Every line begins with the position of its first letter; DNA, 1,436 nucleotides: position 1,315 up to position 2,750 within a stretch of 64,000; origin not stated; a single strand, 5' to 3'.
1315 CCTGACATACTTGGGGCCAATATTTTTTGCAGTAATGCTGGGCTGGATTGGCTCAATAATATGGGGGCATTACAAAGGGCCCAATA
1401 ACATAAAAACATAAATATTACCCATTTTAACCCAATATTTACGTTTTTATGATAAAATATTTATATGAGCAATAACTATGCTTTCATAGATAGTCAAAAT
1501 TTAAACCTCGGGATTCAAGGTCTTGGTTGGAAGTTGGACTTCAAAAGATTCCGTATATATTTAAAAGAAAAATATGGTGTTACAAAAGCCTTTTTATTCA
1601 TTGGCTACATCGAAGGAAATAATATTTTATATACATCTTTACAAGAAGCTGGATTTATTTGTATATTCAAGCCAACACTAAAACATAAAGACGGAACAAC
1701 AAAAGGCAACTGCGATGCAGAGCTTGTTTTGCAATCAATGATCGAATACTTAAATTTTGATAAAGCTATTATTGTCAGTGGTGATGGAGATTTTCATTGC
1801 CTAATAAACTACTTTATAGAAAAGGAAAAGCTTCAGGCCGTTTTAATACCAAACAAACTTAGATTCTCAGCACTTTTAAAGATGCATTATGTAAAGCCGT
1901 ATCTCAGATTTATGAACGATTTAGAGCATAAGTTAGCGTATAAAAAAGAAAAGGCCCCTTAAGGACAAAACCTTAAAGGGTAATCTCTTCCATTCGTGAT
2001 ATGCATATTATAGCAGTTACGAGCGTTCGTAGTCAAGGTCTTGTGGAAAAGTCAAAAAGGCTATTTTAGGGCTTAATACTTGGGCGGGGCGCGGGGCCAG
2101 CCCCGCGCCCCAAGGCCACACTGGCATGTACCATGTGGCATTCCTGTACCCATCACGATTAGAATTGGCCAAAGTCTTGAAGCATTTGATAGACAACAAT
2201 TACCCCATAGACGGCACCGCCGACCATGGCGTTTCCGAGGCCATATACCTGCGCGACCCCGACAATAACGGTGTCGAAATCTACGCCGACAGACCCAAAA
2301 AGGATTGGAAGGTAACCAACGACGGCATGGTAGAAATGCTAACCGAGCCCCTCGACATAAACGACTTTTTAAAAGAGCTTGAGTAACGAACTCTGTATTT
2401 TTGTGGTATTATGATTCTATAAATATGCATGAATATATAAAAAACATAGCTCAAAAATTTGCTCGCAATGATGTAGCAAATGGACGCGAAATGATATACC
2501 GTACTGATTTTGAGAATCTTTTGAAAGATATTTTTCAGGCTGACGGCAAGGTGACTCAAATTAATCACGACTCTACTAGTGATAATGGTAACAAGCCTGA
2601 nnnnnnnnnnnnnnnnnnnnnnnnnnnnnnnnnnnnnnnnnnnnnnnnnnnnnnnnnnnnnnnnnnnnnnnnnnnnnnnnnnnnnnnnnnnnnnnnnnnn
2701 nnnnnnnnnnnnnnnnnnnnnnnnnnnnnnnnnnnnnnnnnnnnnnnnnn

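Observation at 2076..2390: A 310-bp GC-rich foreign segment carrying a decapitated VOC-family gene and an 11-bp GC-only hairpin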

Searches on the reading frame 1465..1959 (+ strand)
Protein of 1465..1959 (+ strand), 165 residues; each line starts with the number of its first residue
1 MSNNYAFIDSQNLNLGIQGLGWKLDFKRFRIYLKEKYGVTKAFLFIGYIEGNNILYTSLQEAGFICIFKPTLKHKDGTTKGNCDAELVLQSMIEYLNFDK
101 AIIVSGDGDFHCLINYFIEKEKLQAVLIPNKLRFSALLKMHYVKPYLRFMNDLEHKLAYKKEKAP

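Call 5: search_protein_families(library=pfam, proteins=[window:1465-1959:+], max_evalue=0.01)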
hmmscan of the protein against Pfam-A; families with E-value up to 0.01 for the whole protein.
window:1465-1959:+ (165 aa): 1 family
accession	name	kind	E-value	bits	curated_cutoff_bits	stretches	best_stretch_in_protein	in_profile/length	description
PF01936.24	NYN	-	2.6e-11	44.7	24.2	1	7-131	5-128/145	NYN domain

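Call 30: find_encoding_contigs(protein=window:1465-1959:+, flank=6000, max_places=10)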
Protein window:1465-1959:+ (165 aa): 4 contigs read that carry it; 4 places shown.
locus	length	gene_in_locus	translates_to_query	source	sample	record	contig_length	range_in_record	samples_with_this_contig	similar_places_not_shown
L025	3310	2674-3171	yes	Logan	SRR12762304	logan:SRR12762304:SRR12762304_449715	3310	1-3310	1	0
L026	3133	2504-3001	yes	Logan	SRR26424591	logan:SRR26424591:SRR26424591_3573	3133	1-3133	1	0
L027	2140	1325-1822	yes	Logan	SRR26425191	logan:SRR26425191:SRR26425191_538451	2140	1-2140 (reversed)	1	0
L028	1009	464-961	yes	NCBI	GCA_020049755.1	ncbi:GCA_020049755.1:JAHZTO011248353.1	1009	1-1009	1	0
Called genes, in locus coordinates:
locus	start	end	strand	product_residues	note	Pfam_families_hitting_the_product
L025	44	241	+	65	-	-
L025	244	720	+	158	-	PF01878:EVE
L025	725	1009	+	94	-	PF08922:DUF1905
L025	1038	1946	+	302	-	-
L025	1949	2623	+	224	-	PF09335:VTT_dom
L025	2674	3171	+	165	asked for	PF01936:NYN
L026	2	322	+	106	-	?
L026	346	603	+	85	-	PF01035:DNA_binding_1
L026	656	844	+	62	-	-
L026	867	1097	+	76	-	PF04024:PspC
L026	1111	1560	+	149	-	PF01878:EVE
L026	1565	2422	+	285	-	PF11127:YgaP-like_TM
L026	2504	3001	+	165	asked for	PF01936:NYN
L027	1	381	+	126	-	?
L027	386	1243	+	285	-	PF11127:YgaP-like_TM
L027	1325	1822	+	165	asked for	PF01936:NYN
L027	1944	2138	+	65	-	?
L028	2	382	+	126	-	?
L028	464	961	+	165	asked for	PF01936:NYN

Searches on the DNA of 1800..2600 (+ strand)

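Call 29: search_rna_families(source=window, start=1800, end=2600, threshold=evalue, max_evalue=1)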
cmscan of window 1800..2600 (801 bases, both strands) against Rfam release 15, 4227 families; matches with E-value up to 1: 0.
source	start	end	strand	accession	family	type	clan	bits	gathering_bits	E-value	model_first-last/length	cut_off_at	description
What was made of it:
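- There is no Rfam match (call 29).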

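Call 49: search_dna_similar(query=window:2060-2420:+, collection=phages, mode=distant, max_rows=10)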
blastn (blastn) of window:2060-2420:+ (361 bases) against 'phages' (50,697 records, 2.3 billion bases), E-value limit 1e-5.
No match.

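Call 50: search_dna_similar(query=window:2060-2420:+, collection=plasmids, mode=distant, max_rows=10)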
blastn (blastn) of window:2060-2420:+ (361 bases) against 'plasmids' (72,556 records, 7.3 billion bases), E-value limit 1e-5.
No match.
